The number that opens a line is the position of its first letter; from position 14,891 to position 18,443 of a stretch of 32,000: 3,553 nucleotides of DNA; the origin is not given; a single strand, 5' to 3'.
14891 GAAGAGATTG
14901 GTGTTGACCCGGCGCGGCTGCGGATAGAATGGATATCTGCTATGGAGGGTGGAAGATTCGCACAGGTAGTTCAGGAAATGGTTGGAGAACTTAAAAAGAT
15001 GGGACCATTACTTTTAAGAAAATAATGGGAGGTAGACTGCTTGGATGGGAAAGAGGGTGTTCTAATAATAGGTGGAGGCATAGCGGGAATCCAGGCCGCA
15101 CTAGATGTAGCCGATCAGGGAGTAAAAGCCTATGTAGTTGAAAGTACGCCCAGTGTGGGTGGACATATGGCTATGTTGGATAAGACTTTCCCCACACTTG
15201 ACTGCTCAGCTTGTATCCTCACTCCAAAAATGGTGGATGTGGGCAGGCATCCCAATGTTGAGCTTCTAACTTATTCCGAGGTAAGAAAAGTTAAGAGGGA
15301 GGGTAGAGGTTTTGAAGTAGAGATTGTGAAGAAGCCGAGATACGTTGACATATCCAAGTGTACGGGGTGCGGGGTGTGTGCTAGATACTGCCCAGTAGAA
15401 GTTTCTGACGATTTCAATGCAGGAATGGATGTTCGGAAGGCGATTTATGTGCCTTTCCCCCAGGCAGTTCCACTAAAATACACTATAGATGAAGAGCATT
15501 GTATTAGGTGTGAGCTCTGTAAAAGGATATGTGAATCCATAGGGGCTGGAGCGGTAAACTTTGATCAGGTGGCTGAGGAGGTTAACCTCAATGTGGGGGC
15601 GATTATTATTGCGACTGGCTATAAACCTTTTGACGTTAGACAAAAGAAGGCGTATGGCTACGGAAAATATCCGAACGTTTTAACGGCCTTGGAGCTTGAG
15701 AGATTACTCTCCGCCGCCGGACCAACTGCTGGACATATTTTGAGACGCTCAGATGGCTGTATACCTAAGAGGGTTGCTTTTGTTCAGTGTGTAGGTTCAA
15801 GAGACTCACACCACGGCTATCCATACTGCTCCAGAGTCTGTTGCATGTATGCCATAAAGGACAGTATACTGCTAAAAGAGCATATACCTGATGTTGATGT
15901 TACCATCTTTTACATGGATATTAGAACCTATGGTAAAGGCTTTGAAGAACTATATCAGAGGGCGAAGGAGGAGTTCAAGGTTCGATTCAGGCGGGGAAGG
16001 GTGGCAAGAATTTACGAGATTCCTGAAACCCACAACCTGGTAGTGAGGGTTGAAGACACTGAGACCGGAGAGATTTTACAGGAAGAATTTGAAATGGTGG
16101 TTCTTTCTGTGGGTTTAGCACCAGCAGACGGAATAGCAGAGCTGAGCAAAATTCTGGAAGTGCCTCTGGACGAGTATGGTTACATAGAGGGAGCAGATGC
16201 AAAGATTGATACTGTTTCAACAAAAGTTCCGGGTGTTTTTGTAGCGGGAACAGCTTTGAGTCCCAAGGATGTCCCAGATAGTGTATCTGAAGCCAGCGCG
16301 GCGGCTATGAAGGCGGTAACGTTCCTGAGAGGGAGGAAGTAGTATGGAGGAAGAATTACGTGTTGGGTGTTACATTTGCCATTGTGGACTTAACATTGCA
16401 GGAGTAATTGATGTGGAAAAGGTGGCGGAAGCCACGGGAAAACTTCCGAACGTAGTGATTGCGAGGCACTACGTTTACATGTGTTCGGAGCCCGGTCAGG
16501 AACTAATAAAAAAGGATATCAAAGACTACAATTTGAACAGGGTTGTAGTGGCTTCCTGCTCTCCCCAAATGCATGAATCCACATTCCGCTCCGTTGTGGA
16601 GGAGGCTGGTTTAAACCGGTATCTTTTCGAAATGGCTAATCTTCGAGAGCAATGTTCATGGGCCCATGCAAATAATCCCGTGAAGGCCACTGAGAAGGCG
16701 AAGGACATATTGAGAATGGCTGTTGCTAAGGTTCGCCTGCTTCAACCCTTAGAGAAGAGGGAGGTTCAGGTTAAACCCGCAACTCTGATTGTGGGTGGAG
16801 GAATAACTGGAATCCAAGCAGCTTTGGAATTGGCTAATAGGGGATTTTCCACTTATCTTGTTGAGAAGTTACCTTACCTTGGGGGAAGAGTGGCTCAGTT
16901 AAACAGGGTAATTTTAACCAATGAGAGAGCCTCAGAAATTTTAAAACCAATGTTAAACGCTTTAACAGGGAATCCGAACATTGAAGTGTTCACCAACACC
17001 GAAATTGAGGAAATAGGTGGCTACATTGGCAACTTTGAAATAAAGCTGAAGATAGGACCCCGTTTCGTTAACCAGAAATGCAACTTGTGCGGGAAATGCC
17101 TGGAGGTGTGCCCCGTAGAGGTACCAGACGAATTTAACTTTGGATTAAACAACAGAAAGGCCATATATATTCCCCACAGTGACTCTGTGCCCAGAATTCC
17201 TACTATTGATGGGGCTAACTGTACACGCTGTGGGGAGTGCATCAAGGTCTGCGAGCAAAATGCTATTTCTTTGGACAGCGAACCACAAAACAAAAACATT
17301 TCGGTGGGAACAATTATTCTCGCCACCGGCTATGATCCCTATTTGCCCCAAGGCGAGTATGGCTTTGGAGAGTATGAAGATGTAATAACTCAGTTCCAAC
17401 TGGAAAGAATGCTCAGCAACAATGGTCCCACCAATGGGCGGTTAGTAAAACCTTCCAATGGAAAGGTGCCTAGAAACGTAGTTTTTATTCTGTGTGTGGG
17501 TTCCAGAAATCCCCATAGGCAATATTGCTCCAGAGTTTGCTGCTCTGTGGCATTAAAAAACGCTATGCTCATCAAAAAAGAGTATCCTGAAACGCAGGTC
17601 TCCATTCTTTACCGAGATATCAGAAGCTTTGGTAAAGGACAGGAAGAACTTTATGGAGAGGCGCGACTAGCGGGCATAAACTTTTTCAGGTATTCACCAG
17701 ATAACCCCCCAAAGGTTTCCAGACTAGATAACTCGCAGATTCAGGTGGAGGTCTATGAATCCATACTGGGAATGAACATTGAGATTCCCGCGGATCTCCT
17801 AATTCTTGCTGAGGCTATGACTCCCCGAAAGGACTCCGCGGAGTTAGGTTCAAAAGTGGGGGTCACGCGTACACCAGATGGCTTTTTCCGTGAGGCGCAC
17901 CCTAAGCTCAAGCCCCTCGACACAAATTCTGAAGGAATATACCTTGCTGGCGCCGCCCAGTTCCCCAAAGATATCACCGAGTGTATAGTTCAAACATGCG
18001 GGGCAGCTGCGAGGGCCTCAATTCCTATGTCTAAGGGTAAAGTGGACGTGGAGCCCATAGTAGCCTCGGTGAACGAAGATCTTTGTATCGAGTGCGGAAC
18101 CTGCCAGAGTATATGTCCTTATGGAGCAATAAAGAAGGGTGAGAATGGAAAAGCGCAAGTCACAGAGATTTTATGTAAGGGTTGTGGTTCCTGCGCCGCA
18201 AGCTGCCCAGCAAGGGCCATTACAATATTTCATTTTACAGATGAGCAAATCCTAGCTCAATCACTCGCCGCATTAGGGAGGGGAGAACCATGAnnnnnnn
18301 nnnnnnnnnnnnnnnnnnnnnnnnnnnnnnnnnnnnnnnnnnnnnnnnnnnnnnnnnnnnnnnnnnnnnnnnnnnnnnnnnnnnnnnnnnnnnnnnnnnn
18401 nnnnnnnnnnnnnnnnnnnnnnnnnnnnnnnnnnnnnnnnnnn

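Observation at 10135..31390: Hdr super-cluster: 4 HdrC, 4 HdrB, 6 HdrA-type genes and 3+1 MvhD in 21 kb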

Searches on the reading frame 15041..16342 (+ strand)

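Call 3: search_protein_families(library=pfam, proteins=[window:15041-16342:+], max_evalue=0.001)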
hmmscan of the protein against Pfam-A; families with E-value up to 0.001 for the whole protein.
window:15041-16342:+ (433 aa): 15 families
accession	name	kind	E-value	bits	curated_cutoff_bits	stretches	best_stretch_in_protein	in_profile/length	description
PF07992.20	Pyr_redox_2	-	8.7e-16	58.6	26.1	2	295-421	179-290/291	Pyridine nucleotide-disulphide oxidoreductase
PF12831.13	FAD_oxidored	-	6.5e-07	29.4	27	1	7-44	2-39/416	FAD dependent oxidoreductase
PF13183.11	Fer4_8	-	8.8e-07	29.8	27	0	100-121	47-68/68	4Fe-4S dicluster domain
PF00037.32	Fer4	-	1.3e-06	28.4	21.1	1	101-120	2-21/24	4Fe-4S binding domain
PF12838.12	Fer4_7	-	1.7e-06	28.8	27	0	74-121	15-52/52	4Fe-4S dicluster domain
PF00890.30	FAD_binding_2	-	2.9e-06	27.2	20.4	1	7-44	2-39/414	FAD binding domain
PF13187.11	Fer4_9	-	1.6e-05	25.2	27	1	106-166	1-49/52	4Fe-4S dicluster domain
PF13450.12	NAD_binding_8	-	4.5e-05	24.1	21.9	1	9-48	1-40/68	NAD(P)-binding Rossmann-like domain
PF14697.11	Fer4_21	-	0.00012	22.5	35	0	148-176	2-30/59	4Fe-4S dicluster domain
PF12797.12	Fer4_2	-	0.00013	22.2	24.5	1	100-119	3-22/22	4Fe-4S binding domain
PF13237.11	Fer4_10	-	0.00016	22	25.5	0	102-119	4-21/53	4Fe-4S dicluster domain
PF12837.12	Fer4_6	-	0.00019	21.7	25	1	102-121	4-23/24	4Fe-4S binding domain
PF13738.12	Pyr_redox_3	-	0.0003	20.6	30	0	8-36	1-30/305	Pyridine nucleotide-disulphide oxidoreductase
PF01134.28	GIDA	-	0.0008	19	22.1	0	7-36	2-29/391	Glucose inhibited division protein A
PF13459.11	Fer4_15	-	0.00091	20.3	22.4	0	101-123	2-25/66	4Fe-4S single cluster domain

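Call 5: search_protein_families(library=ncbifam, proteins=[window:15041-16342:+], max_evalue=0.00001)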
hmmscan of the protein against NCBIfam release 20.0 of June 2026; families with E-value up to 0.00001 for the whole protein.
window:15041-16342:+ (433 aa): 14 families
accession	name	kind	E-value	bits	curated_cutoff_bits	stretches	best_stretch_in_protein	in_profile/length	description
NF040770.1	hetero_SS_HdrA2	exception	2e-169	565.2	1100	1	5-430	140-561/777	CoB-CoM heterodisulfide reductase HdrA2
NF041891.1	hdrA_Methbact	equivalog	1.2e-129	433.7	1300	1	4-427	133-554/762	ferredoxin:CoB-CoM heterodisulfide reductase subunit HdrA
NF041778.1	hetero_SS_HdrA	equivalog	1.3e-129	433.3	1400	1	6-429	144-570/771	ferredoxin:CoB-CoM heterodisulfide reductase subunit HdrA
TIGR01292.1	TRX_reduct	equivalog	7.7e-13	47.9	343.45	1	271-429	153-300/300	thioredoxin-disulfide reductase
TIGR03467.1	HpnE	equivalog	9.5e-08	31.8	283.05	1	7-44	1-38/430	hydroxysqualene dehydroxylase HpnE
NF005560.0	PRK07233.1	equivalog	1.2e-07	30.9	252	1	7-47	3-43/435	hypothetical protein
NF009410.0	PRK12771.1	subfamily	1.7e-07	30.2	516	0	6-43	140-177/566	NAD(P)-binding protein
NF045637.1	carotdesatCrtDProt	equivalog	4.1e-07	28.9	580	1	7-64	1-58/485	1-hydroxycarotenoid 3,4-desaturase CrtD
NF009409.0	PRK12770.1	subfamily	6.6e-07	28.7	343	0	340-432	266-353/360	putative glutamate synthase subunit beta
NF010590.0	PRK13984.1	equivalog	7.7e-07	27.6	946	0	102-166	47-105/611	putative oxidoreductase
NF042909.1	FMH_DH_FwdF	exception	9e-07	28.3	375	1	101-165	174-238/336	tungsten-dependent formylmethanofuran dehydrogenase subunit FwdF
TIGR00562.1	proto_IX_ox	equivalog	1.9e-06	26.8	97.85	0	4-46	2-46/470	protoporphyrinogen oxidase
NF041087.1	bile_acid_BaiCD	equivalog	4.1e-06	25.2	825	0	4-45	380-421/642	bile acid Fe-S flavoenzyme BaiCD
NF038196.1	ferrodoxin_EFR1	subfamily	4.2e-06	27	75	0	97-120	177-199/242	EFR1 family ferrodoxin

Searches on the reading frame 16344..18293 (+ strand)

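Call 3: search_protein_families(library=pfam, proteins=[window:16344-18293:+], max_evalue=0.001)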
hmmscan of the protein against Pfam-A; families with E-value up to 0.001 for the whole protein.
window:16344-18293:+ (649 aa): 18 families
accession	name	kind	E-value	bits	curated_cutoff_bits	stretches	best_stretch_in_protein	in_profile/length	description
PF00037.32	Fer4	-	1e-19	69.9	21.1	4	575-597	2-24/24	4Fe-4S binding domain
PF12838.12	Fer4_7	-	1.7e-15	57.6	27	3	581-625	2-52/52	4Fe-4S dicluster domain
PF12837.12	Fer4_6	-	7.5e-15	54.5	25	3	573-596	1-24/24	4Fe-4S binding domain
PF13187.11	Fer4_9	-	4e-14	52.8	27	2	245-308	1-52/52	4Fe-4S dicluster domain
PF13237.11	Fer4_10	-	4.1e-13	49.5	25.5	1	576-622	4-53/53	4Fe-4S dicluster domain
PF13484.11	Fer4_16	-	6.5e-13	49.7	30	0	581-601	2-21/66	4Fe-4S double cluster binding domain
PF14697.11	Fer4_21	-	1.4e-12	48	35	1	574-627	1-58/59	4Fe-4S dicluster domain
PF25160.1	LdpA_Fe-S-bd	-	5.3e-11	42.6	27.6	1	587-629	9-46/49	LdpA Fe-S cluster-binding domain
PF12800.12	Fer4_4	-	3.5e-09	36.6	24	1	579-594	2-17/17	4Fe-4S binding domain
PF12797.12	Fer4_2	-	3.3e-08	33.4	24.5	1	576-593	5-22/22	4Fe-4S binding domain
PF07992.20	Pyr_redox_2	-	4.4e-08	33.3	26.1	0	148-220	4-74/291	Pyridine nucleotide-disulphide oxidoreductase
PF12831.13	FAD_oxidored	-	2.1e-07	31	27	1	148-194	3-50/416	FAD dependent oxidoreductase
PF13450.12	NAD_binding_8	-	6.1e-07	30.1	21.9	1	149-185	1-37/68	NAD(P)-binding Rossmann-like domain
PF13183.11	Fer4_8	-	9.6e-06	26.5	27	0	244-306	3-67/68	4Fe-4S dicluster domain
PF01266.30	DAO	-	2e-05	24.7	27.9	1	148-180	3-35/353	FAD dependent oxidoreductase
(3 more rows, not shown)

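Call 5: search_protein_families(library=ncbifam, proteins=[window:16344-18293:+], max_evalue=0.00001)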
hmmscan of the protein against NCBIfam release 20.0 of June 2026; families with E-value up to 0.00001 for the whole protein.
window:16344-18293:+ (649 aa): 52 families (the best 25 are shown)
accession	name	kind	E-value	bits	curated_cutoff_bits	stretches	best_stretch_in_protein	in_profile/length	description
NF040770.1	hetero_SS_HdrA2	exception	3.4e-238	792.7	1100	1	6-643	1-640/777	CoB-CoM heterodisulfide reductase HdrA2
NF041778.1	hetero_SS_HdrA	equivalog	1.1e-182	608.9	1400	1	7-639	8-646/771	ferredoxin:CoB-CoM heterodisulfide reductase subunit HdrA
NF041891.1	hdrA_Methbact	equivalog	4.3e-176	587.4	1300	1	6-639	2-631/762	ferredoxin:CoB-CoM heterodisulfide reductase subunit HdrA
NF038196.1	ferrodoxin_EFR1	subfamily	1.7e-15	57.7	75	1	576-628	182-231/242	EFR1 family ferrodoxin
NF042909.1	FMH_DH_FwdF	exception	3e-15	56.2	375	2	540-633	190-281/336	tungsten-dependent formylmethanofuran dehydrogenase subunit FwdF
TIGR02179.1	PorD_KorD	subfamily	6e-15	55.1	60.05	1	576-629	22-75/78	2-oxoacid:acceptor oxidoreductase, delta subunit, pyruvate/2-ketoisovalerate family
NF040684.1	PorD_Arch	equivalog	1.4e-12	47.5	120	1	576-628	29-81/85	pyruvate synthase subunit PorD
NF058577.1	FdxA_fam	equivalog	3.3e-12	46.4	65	1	577-625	5-52/52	4Fe-4S ferredoxin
NF005505.0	PRK07118.1-4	equivalog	2.1e-11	43.8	378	1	581-636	143-197/265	Fe-S cluster domain-containing protein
NF040864.1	HgcB_ferredoxin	equivalog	2.2e-11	43.5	99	1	576-628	11-63/93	mercury methylation ferredoxin HgcB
NF005504.0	PRK07118.1-3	equivalog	3.2e-11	43.1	437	0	572-633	212-272/293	Fe-S cluster domain-containing protein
NF005503.0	PRK07118.1-2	equivalog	7.7e-11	41.8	252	1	243-312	166-233/292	RnfABCDGE type electron transport complex subunit B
NF043069.1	T4HPD_activ_SAM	equivalog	1e-10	41.5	425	0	576-628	48-99/299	trans-4-hydroxy-L-proline dehydratase activase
NF007204.0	PRK09625.1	equivalog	1.1e-10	41.6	125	1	576-642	56-122/133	pyruvate flavodoxin oxidoreductase subunit delta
TIGR04105.1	FeFe_hydrog_B1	subfamily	1.8e-10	40.1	450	0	564-626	127-205/462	monomeric [FeFe] hydrogenase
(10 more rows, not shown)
